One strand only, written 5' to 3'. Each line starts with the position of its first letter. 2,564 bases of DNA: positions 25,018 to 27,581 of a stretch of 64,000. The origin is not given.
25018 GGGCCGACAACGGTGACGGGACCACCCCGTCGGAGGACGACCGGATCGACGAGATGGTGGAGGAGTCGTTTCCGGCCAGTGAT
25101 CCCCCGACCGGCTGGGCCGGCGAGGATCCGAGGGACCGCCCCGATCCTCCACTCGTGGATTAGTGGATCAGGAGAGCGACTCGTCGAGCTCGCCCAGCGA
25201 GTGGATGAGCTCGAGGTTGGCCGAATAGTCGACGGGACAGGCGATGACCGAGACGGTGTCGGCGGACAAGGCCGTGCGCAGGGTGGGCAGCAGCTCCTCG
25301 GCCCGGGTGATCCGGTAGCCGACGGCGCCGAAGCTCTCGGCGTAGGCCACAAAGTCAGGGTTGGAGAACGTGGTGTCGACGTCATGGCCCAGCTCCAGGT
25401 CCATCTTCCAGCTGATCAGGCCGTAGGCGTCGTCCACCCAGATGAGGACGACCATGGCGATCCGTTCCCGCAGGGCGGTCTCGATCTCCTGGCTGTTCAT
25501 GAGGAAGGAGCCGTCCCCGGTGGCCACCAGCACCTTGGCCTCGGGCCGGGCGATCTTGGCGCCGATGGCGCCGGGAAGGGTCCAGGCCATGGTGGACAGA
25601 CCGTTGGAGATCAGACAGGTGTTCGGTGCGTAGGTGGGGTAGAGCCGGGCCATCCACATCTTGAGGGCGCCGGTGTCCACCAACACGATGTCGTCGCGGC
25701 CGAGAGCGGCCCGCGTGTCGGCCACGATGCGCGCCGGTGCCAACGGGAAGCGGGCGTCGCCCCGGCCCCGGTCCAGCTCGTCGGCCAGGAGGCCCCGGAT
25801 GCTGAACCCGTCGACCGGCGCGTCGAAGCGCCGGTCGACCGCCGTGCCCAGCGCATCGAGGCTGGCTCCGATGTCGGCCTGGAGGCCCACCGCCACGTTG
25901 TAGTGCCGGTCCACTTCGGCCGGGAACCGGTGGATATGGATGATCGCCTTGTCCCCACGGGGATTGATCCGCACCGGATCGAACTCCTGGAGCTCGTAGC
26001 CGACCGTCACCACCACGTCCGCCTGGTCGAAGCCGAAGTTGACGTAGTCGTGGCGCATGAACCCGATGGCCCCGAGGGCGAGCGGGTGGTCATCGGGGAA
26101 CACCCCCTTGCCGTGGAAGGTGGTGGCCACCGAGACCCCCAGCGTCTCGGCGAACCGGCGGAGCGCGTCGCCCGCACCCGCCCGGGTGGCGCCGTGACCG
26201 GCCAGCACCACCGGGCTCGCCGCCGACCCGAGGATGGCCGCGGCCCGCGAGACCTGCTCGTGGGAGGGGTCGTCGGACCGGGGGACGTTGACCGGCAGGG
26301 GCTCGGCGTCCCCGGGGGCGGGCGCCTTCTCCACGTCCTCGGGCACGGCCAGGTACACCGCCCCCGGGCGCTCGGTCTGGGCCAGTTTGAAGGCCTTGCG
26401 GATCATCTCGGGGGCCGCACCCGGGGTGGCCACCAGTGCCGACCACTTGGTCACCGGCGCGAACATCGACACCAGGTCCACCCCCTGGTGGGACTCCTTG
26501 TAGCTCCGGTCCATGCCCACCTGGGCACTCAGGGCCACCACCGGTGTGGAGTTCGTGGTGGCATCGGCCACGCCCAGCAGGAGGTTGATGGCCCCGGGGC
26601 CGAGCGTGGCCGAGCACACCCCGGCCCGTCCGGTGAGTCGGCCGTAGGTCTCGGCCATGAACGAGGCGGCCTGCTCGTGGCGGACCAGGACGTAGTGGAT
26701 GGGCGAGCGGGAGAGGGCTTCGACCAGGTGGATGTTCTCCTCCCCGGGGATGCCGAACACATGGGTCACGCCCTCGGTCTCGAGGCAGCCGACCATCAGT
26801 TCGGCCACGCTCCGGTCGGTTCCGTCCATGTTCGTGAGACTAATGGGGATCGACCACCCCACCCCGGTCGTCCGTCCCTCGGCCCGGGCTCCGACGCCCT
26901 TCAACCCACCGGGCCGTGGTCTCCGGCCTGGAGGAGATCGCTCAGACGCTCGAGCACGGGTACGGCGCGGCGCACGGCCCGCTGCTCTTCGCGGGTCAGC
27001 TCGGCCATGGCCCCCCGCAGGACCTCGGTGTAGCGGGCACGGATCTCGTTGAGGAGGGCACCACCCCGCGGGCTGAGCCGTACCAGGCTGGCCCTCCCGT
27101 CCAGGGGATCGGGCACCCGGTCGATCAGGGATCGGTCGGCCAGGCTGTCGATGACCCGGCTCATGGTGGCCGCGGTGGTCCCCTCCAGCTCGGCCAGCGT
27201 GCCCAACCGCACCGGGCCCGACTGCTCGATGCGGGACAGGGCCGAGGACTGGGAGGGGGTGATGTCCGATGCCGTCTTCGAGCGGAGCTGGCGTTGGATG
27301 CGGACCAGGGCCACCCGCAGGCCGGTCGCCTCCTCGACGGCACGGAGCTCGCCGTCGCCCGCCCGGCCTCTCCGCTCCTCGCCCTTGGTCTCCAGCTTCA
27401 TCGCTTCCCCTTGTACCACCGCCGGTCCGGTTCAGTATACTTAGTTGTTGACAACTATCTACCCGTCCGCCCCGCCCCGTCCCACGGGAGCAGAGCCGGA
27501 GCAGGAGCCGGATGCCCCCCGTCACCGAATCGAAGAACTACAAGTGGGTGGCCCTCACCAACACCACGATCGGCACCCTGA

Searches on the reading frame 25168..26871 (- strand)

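Call 76: search_protein_families(library=pfam, proteins=[window:25168-26871:-], max_evalue=0.0001)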
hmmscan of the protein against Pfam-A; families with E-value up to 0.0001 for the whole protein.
window:25168-26871:- (567 aa): 3 families
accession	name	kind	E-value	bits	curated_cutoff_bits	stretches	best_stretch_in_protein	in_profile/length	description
PF02775.26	TPP_enzyme_C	-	1.2e-39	136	21.9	1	399-544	1-150/151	Thiamine pyrophosphate enzyme, C-terminal TPP binding domain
PF02776.23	TPP_enzyme_N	-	9.1e-36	122.7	26.8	1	21-135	2-118/119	Thiamine pyrophosphate enzyme, N-terminal TPP binding domain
PF00205.28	TPP_enzyme_M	-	3.7e-35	121.1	30.4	1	207-341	1-137/137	Thiamine pyrophosphate enzyme, central domain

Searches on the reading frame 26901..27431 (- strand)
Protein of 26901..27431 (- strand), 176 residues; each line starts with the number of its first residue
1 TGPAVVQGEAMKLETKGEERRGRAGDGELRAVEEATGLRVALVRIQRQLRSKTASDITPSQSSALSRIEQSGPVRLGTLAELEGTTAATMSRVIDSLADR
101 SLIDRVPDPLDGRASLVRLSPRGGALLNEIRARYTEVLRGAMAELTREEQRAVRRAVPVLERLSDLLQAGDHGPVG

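Call 76: search_protein_families(library=pfam, proteins=[window:26901-27431:-], max_evalue=0.0001)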
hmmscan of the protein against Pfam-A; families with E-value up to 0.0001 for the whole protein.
window:26901-27431:- (176 aa): 3 families
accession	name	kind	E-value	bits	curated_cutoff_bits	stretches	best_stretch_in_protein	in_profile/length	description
PF01047.28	MarR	-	1.6e-12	47.6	24.6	1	57-114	1-58/59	MarR family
PF12802.13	MarR_2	-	1.5e-10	41.5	27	1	55-114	1-61/61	MarR family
PF13463.12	HTH_27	-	1.1e-05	26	22.2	0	58-123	2-68/68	Winged helix DNA-binding domain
